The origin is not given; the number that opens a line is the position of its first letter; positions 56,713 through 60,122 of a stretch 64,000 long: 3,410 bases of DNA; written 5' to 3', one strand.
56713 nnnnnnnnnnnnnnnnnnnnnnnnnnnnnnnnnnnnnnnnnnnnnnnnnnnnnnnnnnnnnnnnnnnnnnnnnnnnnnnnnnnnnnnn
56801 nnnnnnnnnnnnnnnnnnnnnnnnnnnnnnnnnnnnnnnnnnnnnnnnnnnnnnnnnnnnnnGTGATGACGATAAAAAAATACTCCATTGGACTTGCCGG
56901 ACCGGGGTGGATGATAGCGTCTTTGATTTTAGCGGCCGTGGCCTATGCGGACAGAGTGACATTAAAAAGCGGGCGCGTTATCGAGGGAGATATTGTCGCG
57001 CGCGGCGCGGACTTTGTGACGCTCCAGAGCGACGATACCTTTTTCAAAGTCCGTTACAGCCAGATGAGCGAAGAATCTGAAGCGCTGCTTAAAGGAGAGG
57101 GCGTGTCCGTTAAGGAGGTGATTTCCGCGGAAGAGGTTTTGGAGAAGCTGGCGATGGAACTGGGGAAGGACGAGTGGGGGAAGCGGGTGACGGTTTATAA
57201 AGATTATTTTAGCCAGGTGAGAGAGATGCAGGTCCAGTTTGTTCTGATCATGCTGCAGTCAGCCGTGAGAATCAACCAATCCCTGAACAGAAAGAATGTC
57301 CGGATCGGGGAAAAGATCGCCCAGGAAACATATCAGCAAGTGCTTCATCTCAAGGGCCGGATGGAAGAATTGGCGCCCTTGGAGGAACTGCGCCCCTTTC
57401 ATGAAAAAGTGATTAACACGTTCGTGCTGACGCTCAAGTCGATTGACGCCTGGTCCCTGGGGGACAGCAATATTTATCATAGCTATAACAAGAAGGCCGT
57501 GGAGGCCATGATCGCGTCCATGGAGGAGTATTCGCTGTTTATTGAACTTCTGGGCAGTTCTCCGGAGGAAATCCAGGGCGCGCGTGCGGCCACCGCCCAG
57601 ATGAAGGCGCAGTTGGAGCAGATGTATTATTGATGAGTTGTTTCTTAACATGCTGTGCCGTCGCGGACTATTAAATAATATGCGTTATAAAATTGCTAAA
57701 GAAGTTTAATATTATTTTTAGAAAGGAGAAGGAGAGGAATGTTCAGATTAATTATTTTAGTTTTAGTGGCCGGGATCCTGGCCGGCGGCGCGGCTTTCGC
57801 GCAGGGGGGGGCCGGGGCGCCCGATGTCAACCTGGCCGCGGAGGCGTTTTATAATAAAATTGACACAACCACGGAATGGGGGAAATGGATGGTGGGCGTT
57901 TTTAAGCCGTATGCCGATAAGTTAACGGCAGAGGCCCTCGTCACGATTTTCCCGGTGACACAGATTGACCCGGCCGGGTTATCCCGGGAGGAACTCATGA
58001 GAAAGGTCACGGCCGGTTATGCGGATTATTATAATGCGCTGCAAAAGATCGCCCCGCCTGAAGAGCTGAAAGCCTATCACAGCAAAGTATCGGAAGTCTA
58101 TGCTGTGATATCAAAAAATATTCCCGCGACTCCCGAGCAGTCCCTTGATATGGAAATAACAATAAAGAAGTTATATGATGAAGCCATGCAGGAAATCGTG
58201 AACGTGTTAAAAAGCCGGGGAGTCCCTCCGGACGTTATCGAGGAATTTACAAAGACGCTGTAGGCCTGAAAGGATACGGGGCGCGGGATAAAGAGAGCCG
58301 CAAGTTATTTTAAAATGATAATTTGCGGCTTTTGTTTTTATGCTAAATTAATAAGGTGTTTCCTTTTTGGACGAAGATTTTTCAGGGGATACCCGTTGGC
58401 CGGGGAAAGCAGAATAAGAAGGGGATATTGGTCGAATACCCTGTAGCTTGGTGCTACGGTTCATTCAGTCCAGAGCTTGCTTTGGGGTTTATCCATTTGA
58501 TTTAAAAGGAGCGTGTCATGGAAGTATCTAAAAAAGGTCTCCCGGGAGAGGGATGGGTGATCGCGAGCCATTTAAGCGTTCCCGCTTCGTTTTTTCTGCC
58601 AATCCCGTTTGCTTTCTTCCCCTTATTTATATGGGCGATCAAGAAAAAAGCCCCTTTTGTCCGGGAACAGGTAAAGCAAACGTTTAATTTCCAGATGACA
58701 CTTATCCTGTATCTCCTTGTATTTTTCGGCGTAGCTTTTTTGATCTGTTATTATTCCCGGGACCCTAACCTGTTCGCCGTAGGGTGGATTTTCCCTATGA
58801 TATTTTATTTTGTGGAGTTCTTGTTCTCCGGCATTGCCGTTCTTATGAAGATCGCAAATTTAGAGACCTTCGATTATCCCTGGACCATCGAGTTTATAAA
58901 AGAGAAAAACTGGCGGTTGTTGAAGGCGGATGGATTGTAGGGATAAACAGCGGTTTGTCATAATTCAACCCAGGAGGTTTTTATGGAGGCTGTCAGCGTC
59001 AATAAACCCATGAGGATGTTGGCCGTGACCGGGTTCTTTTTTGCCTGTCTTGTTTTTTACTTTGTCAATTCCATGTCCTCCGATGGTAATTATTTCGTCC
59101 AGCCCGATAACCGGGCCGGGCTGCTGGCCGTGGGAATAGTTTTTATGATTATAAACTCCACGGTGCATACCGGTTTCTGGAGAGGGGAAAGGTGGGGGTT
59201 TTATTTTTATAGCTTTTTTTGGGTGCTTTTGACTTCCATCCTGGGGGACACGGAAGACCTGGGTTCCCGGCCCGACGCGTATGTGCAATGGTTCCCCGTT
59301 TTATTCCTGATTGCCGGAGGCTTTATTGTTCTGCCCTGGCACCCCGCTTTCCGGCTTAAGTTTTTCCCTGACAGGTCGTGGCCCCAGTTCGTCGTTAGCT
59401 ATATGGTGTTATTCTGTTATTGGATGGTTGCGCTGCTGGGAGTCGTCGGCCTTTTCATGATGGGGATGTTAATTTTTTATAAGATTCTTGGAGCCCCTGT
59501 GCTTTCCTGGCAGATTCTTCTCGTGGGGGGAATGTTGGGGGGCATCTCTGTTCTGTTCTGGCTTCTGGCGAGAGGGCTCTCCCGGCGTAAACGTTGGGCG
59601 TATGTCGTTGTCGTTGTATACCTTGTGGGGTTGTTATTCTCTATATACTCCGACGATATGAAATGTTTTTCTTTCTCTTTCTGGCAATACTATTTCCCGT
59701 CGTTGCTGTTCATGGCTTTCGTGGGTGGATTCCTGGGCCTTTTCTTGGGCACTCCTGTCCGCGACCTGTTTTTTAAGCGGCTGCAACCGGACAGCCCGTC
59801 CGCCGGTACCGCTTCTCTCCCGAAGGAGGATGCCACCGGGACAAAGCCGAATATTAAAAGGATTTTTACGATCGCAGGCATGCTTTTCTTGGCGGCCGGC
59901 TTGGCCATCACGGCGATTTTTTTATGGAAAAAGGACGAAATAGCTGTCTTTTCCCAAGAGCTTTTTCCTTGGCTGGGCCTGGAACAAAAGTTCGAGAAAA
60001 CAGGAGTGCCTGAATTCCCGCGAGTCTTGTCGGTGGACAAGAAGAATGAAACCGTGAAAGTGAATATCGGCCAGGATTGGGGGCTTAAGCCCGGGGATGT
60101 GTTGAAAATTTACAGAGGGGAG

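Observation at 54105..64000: Cluster of secreted proteins, a DUF3857/transglutaminase-like protease-fold protein, and three large polytopic membrane proteins including one with TPR repeats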

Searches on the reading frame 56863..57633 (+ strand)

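Call 4: search_protein_families(library=pfam, proteins=[window:56863-57633:+], max_evalue=0.1)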
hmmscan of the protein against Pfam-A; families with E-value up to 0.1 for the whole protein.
window:56863-57633:+ (256 aa): 1 family
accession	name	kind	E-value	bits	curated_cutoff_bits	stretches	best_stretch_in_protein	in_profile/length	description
PF21445.3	ADDB_N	-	0.016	14.8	26.6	1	84-170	174-261/290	ADDB, N-terminal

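Call 13: search_protein_families(library=ncbifam, proteins=[window:56863-57633:+], max_evalue=0.1)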
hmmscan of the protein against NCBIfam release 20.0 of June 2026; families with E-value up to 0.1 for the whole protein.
window:56863-57633:+ (256 aa): 3 families
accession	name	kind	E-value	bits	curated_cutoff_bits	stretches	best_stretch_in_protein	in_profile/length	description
NF047433.1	Lepto_7_Nterm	domain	0.00015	21.4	43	1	21-58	6-44/63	LA_0442/LA_0875 N-terminal domain-containing protein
NF047503.1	LB_137_fam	subfamily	0.00019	20.8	200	1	21-69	5-53/288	LB_137 family protein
NF041881.1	PTPDL_fam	equivalog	0.00085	18.5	200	1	19-55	2-38/339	PTPDL family protein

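Call 90: search_protein_families(library=padloc, proteins=[window:56863-57633:+], max_evalue=0.01)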
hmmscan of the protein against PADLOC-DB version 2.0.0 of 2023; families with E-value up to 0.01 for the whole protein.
window:56863-57633:+ (256 aa): 0 families

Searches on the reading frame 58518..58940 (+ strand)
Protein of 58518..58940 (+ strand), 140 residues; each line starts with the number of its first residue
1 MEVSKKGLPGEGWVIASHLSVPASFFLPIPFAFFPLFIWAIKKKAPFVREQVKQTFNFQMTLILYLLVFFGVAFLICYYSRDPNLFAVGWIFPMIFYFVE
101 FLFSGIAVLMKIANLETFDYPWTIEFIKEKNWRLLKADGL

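Call 4: search_protein_families(library=pfam, proteins=[window:58518-58940:+], max_evalue=0.1)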
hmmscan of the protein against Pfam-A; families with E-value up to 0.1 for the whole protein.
window:58518-58940:+ (140 aa): 1 family
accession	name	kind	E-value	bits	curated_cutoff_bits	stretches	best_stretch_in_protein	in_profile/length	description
PF09685.15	DUF4870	-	3.5e-16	59.6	25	1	13-127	4-107/107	Domain of unknown function (DUF4870)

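Call 13: search_protein_families(library=ncbifam, proteins=[window:58518-58940:+], max_evalue=0.1)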
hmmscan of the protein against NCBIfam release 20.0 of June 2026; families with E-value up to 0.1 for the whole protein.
window:58518-58940:+ (140 aa): 0 families

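Call 90: search_protein_families(library=padloc, proteins=[window:58518-58940:+], max_evalue=0.01)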
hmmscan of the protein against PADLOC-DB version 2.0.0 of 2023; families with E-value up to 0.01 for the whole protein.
window:58518-58940:+ (140 aa): 0 families

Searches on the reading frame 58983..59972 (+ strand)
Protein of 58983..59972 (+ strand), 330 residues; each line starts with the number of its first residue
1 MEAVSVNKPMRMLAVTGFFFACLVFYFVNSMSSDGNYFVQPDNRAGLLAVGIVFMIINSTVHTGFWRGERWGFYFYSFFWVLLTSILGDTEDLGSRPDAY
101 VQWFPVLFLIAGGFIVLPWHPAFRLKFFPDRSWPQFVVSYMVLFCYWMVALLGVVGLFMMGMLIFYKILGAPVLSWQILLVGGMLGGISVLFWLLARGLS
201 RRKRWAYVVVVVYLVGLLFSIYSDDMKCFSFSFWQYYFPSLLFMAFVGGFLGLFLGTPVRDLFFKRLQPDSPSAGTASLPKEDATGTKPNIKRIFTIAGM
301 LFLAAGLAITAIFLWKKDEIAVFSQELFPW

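Call 115: search_protein_families(library=pfam, proteins=[window:58983-59972:+], max_evalue=1)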
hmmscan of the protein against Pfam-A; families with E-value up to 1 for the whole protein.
window:58983-59972:+ (330 aa): 1 family
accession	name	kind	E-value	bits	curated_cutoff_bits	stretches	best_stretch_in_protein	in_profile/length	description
PF09900.14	DUF2127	-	0.89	10.3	24.3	1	178-218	67-107/140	Predicted membrane protein (DUF2127)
